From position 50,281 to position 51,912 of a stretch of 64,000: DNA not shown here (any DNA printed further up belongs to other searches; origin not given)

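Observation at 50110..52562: Candidate sactipeptide-type RiPP locus: Cys-cluster peptide, attenuator, radical SAM/SPASM maturase, MTA phosphorylase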

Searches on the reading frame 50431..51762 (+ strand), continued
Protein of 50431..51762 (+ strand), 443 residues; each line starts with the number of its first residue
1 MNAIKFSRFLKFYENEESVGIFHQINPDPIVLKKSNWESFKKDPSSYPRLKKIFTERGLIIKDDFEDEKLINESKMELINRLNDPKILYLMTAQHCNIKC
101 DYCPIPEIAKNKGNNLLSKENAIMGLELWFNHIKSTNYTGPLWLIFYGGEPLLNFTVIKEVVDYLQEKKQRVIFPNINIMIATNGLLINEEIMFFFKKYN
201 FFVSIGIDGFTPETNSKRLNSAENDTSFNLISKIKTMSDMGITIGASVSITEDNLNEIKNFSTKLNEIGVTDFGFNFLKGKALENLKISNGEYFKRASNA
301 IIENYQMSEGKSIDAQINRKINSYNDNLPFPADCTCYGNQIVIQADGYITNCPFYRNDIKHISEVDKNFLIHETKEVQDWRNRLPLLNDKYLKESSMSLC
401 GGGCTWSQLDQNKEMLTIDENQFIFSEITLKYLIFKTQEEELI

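Call 46: search_solved_structures(query=A1, max_evalue=0.001, show_alignments=2)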
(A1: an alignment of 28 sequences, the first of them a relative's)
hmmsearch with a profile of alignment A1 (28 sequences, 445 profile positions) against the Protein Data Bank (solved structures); distinct sequences matched with E-value up to 0.001: 8.
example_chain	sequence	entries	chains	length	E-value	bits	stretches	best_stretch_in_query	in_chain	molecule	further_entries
5wgg_A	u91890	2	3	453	1.6e-23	86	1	76-439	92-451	Radical SAM domain protein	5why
4k36_A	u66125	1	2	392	1.5e-20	76.2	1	89-420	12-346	Anaerobic sulfatase-maturating enzyme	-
4k37_A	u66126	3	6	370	1.9e-20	75.8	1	89-419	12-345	Anaerobic sulfatase-maturating enzyme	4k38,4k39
8vpo_A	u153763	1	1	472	4.4e-20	74.6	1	40-273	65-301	Radical SAM core domain-containing protein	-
9gm3_A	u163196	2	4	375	2.4e-18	68.9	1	87-237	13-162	ChlB radical SAM domain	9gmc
6efn_A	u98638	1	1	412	1.1e-08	37.1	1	176-363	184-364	Sporulation killing factor maturation protein SkfB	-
7vob_C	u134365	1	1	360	0.00058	21.5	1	140-280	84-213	Cytosylglucuronate decarboxylase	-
7voc_C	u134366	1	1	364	0.00059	21.4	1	140-280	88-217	Cytosylglucuronate decarboxylase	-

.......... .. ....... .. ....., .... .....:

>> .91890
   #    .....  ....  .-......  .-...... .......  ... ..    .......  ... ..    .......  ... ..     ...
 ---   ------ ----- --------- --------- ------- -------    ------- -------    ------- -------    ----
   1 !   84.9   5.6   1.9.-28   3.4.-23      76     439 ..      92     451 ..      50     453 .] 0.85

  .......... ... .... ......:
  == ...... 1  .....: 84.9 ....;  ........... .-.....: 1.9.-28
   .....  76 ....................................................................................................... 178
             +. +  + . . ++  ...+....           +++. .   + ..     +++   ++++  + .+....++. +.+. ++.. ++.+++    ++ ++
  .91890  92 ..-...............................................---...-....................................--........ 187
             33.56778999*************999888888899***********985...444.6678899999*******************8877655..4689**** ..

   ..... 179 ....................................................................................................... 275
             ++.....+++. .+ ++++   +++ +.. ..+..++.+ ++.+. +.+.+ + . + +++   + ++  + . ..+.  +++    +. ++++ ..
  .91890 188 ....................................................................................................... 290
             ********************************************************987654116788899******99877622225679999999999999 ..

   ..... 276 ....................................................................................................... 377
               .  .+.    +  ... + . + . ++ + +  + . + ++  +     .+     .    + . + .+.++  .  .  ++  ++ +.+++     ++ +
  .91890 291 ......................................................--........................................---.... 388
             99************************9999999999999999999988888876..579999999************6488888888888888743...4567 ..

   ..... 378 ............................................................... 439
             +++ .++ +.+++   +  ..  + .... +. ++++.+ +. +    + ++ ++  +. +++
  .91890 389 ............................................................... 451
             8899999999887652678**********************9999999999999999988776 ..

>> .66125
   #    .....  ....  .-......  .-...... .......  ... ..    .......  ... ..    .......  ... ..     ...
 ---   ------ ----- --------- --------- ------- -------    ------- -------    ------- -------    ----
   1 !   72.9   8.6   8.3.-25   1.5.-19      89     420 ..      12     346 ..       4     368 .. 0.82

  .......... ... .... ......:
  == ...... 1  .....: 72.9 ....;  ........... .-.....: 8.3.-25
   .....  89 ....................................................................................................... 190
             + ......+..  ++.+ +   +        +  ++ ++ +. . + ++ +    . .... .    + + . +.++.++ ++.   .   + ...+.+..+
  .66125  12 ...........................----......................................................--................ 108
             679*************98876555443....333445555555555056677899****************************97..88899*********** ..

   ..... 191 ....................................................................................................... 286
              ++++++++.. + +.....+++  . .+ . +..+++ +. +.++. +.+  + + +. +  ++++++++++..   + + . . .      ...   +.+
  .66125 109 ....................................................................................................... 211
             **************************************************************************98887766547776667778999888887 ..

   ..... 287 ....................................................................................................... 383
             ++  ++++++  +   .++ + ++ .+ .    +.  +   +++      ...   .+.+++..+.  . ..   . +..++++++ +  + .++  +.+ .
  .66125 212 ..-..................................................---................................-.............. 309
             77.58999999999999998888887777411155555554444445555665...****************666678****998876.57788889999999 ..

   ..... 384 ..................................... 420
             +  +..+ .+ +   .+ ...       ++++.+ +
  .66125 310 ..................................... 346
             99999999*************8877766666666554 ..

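Call 64: search_protein_families(library=ncbifam, proteins=[L005:1938-3620:+, L002:3644-4294:-, L005:1261-1800:+], max_evalue=0.00001)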
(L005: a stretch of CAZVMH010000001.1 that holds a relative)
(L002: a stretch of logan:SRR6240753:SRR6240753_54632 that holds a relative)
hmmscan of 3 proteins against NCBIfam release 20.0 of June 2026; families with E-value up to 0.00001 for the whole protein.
L005:1938-3620:+ (560 aa): 192 families (the best 25 are shown)
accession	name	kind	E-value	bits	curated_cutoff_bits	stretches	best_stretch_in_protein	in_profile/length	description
NF000355.4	ribo_prot_ABC_F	equivalog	3.2e-127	425.4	380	1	2-528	3-497/499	ribosomal protection-like ABC-F family protein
NF008775.0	PRK11819.1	equivalog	5.5e-93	312.4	599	1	4-535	9-520/556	energy-dependent translational throttle protein EttA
NF000171.1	ABCF_producer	exception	8.6e-93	311.6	800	1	3-537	5-540/541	TlrC/CarA/OleB/SrmB family ABC-F type ribosomal protection protein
TIGR03719.1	ABC_ABC_ChvD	subfamily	5.5e-92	309.1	806.75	1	4-533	7-516/552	energy-dependent translational throttle protein EttA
NF043038.1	ABCF_CplR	exception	1.4e-88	297.9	780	3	153-540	94-478/544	ABC-F type ribosomal protection protein CplR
NF000168.2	ABCF_Msr_all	exception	3.2e-86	289.8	680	3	202-538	148-485/487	Msr family ABC-F type ribosomal protection protein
NF011646.0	PRK15064.1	equivalog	1.2e-83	281.3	762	1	1-550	1-528/530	ABC-F family ATPase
NF000170.2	ABCF_Vga_all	exception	1.3e-81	274.7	725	2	152-539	76-461/521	Vga family ABC-F type ribosomal protection protein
NF050005.1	ABC_ATPase_Uup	equivalog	6e-80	269.2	900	1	2-538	4-518/636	ATP-binding cassette ATPase Uup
NF000169.2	ABCF_Sal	exception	7e-77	259.3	725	2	116-536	92-506/542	Sal family ABC-F type ribosomal protection protein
NF007921.0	PRK10636.1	equivalog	1.1e-76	258.5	917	1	13-546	12-516/638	ABC transporter ATP-binding protein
NF000166.1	ABCF_CarA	exception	1.3e-76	258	1050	1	5-540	9-554/556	ABC-F type ribosomal protection protein Car(A)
NF008358.0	PRK11147.1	equivalog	7.2e-72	242.5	936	1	2-537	4-517/635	ABC transporter ATP-binding protein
NF000514.1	ABCF_OptrA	exception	1.4e-71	241.7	1450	3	97-267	126-293/655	ABC-F type ribosomal protection protein OptrA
NF000167.2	ABCF_Lsa_all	exception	8.8e-68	229.4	750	2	150-527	113-489/492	Lsa family ABC-F type ribosomal protection protein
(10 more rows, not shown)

L002:3644-4294:- (216 aa): 5 families
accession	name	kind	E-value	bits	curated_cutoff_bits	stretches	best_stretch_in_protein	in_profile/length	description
NF005807.0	PRK07667.1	equivalog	1.7e-12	47.3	221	1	19-211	12-192/193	kinase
NF004018.0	PRK05480.1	equivalog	5.1e-11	42.4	180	1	21-213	3-187/210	uridine kinase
TIGR00235.1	udk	equivalog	1.2e-09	38.1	220.3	1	22-211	4-185/207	uridine kinase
NF005115.0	PRK06547.1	equivalog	5e-09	35.8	173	1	14-85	5-86/172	hypothetical protein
NF006746.0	PRK09270.1-5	subfamily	8.3e-06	24.9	250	0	9-142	6-139/210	nucleoside/nucleotide kinase family protein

L005:1261-1800:+ (179 aa): 0 families

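Call 72: search_protein_families(library=pfam, proteins=[L004:4001-4270:+, L005:4001-4270:+, L007:4001-4270:+, L013:4001-4270:+, L017:4001-4270:+, L022:4001-4270:+, L033:4001-4270:+, L044:4001-4270:+, L073:4001-4270:+], max_evalue=10)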
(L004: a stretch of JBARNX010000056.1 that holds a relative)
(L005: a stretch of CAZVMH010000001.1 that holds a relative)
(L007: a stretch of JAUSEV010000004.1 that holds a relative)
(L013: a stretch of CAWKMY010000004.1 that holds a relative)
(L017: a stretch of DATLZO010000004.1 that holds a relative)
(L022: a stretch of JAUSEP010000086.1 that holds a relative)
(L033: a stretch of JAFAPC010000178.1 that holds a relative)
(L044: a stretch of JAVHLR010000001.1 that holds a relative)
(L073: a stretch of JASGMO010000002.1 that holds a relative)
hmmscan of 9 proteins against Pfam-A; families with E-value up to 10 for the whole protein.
L004:4001-4270:+ (90 aa): 0 families

L005:4001-4270:+ (90 aa): 0 families

L007:4001-4270:+ (90 aa): 0 families

L013:4001-4270:+ (90 aa): 1 family
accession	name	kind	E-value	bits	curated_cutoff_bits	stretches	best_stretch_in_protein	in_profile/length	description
PF24243.1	Phage_tail_C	-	0.1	12.4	23.7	1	62-70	8-16/26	Phage tail tip domain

L017:4001-4270:+ (90 aa): 0 families

L022:4001-4270:+ (90 aa): 0 families

L033:4001-4270:+ (90 aa): 0 families

L044:4001-4270:+ (90 aa): 1 family
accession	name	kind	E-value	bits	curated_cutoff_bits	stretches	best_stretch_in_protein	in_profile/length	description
PF09662.15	Phenyl_P_gamma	-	0.14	12.7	25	1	37-82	6-48/83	Phenylphosphate carboxylase gamma subunit (Phenyl_P_gamma)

L073:4001-4270:+ (90 aa): 2 families
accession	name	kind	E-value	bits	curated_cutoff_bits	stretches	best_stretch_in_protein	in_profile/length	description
PF23467.1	WWE_5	-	0.013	16.5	24.9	1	29-68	12-51/80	WWE domain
PF13612.12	DDE_Tnp_1_3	-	0.072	13.5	27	1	18-80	80-140/155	Transposase DDE domain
